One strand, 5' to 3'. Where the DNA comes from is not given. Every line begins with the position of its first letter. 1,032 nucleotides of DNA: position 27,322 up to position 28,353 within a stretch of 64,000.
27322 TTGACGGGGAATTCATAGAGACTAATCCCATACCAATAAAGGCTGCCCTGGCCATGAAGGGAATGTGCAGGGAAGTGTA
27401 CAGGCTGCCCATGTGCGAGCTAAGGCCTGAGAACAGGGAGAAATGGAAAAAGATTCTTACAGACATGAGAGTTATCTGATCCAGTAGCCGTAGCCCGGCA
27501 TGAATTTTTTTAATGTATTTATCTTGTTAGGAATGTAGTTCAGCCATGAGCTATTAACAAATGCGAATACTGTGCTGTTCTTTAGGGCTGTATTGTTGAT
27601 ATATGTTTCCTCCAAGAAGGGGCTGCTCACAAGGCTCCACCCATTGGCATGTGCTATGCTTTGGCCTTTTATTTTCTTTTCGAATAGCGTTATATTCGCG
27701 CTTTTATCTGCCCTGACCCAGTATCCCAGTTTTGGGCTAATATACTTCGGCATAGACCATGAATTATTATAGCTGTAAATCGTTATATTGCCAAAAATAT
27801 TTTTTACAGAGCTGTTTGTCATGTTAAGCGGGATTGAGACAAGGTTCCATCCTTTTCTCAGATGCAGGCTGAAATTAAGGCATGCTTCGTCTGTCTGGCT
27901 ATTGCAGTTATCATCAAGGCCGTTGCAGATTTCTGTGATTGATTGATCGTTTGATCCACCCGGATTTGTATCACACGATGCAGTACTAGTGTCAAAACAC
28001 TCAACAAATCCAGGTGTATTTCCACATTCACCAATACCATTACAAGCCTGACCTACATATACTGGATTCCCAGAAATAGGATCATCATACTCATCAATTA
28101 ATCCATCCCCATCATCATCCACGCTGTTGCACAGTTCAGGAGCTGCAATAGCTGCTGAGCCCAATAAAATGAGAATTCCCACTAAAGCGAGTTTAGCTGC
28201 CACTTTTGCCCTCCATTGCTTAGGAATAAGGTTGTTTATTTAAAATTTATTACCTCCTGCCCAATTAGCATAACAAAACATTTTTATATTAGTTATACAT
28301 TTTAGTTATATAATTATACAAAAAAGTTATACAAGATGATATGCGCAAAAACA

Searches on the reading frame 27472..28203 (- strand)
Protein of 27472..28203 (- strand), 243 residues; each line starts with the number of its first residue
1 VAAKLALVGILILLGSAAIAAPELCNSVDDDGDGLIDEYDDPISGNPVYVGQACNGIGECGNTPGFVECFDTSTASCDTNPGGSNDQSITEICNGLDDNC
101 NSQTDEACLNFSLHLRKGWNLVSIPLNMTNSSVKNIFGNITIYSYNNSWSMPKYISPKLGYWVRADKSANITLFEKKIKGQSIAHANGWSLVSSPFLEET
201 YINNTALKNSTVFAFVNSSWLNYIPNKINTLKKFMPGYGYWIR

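Call 5: search_protein_families(library=pfam, proteins=[window:27472-28203:-], max_evalue=1)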
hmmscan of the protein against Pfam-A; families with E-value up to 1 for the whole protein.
window:27472-28203:- (243 aa): 1 family
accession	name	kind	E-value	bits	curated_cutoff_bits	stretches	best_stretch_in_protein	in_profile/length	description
PF11617.13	Cu-binding_MopE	-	0.00012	22.7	27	2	90-106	14-30/30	Putative metal-binding motif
